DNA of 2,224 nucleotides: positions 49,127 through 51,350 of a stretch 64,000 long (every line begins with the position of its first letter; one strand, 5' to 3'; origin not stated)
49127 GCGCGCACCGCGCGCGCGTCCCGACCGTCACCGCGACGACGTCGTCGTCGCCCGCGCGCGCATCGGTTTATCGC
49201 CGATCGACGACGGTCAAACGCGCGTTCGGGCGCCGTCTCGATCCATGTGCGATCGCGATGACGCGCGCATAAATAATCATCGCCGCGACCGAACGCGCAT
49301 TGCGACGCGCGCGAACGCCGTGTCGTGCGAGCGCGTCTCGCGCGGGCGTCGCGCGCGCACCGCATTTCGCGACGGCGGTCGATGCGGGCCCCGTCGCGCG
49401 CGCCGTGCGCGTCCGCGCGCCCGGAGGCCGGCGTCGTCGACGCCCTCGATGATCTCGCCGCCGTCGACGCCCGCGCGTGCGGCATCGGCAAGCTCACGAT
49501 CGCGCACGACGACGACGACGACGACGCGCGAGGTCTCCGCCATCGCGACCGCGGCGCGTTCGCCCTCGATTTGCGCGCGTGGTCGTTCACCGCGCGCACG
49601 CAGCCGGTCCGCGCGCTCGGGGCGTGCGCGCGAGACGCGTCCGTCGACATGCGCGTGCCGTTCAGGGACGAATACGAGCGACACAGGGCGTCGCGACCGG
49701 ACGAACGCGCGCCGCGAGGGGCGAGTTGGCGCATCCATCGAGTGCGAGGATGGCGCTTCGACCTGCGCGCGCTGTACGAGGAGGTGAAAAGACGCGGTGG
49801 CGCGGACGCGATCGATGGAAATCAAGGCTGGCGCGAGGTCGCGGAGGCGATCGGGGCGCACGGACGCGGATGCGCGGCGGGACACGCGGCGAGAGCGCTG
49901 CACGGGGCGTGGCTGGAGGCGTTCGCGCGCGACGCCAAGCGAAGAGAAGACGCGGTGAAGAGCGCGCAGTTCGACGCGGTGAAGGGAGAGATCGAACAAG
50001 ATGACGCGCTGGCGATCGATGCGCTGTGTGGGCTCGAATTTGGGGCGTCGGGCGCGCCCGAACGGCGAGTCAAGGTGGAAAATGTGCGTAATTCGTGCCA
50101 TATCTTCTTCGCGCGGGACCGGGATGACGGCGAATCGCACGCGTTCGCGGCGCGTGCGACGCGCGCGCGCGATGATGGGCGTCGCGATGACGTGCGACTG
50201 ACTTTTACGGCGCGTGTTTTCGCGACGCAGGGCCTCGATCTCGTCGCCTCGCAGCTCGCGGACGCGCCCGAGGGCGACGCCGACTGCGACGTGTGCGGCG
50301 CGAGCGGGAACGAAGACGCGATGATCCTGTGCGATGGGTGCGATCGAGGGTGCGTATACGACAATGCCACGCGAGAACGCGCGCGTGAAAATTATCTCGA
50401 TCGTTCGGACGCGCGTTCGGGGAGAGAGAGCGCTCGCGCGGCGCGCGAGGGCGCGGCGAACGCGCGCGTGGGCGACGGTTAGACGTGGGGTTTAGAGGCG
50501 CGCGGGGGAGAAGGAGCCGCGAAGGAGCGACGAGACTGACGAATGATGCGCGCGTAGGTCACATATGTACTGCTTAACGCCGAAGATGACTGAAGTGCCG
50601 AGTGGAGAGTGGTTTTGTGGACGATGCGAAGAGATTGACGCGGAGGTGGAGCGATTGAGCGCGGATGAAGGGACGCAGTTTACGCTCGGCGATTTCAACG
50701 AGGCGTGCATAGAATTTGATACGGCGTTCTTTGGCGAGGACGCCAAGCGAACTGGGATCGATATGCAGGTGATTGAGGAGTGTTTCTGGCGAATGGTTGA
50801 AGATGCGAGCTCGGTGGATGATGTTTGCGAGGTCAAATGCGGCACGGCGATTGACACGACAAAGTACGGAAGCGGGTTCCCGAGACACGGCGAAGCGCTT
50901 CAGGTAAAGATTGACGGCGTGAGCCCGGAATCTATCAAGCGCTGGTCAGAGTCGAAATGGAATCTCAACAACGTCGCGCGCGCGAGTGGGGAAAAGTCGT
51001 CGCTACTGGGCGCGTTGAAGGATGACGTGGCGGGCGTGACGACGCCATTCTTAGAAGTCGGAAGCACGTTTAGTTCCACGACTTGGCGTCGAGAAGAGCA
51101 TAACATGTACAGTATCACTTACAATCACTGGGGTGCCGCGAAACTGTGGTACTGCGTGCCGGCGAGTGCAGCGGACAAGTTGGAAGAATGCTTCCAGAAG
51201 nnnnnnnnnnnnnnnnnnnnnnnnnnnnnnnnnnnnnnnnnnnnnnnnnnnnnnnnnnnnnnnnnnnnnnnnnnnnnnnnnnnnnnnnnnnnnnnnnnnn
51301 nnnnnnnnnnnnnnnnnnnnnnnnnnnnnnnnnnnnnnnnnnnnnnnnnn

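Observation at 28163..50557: Consistent intron grammar: GTGCGT donor, ACTGACG branch point 24-43 nt before YAG; introns 104-208 nt; most genes intronless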

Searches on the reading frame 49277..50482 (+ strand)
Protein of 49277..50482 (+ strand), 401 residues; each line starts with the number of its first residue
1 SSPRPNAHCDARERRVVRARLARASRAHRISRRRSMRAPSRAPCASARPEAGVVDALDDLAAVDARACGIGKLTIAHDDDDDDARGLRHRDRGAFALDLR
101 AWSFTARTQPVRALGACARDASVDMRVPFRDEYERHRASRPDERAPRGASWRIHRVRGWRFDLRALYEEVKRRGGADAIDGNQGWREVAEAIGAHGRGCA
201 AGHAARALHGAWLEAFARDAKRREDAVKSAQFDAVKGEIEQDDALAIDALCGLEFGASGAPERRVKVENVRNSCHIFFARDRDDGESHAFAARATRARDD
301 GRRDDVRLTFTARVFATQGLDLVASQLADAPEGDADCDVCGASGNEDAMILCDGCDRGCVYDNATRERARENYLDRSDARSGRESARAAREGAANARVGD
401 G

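Call 33: search_protein_families(library=pfam, proteins=[window:49277-50482:+], max_evalue=0.001)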
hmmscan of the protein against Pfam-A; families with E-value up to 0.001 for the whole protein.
window:49277-50482:+ (401 aa): 1 family
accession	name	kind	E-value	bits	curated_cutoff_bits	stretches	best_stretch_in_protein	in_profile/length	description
PF01388.27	ARID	-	1.4e-06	29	24.1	1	155-216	25-88/89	ARID/BRIGHT DNA binding domain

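Call 75: search_protein_families(library=pfam, proteins=[window:49382-50482:+], max_evalue=0.01)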
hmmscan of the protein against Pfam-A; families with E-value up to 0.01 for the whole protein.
window:49382-50482:+ (366 aa): 1 family
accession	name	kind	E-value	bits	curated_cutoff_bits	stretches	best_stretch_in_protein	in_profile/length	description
PF01388.27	ARID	-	1.2e-06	29.2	24.1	1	120-181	25-88/89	ARID/BRIGHT DNA binding domain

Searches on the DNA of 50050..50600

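Call 73: search_rna_families(source=window, start=50050, end=50600, threshold=evalue, max_evalue=1)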
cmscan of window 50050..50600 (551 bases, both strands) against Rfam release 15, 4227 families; matches with E-value up to 1: 2.
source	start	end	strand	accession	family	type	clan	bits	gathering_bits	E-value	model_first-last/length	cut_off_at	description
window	50359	50484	-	RF02868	ncS037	Gene; sRNA;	-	22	112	0.2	1-152/152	no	Burkholderia sRNA 37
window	50367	50466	-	RF02240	Xoo1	Gene; sRNA;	-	21.3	70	0.3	1-95/95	no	Xanthomonadaceae sRNA Xoo1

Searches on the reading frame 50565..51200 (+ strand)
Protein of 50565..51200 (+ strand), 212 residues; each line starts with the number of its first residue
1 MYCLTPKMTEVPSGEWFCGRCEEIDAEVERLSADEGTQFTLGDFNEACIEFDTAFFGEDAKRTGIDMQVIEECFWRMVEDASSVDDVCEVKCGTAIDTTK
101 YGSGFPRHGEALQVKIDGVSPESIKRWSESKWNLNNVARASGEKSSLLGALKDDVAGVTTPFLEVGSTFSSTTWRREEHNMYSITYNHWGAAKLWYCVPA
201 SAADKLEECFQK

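Call 75: search_protein_families(library=pfam, proteins=[window:50565-51200:+], max_evalue=0.01)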
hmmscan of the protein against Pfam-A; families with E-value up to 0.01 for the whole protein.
window:50565-51200:+ (212 aa): 1 family
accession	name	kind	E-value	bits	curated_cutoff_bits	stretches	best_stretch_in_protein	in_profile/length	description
PF02373.28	JmjC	-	8.8e-12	45.9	24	1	163-210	2-49/114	JmjC domain, hydroxylase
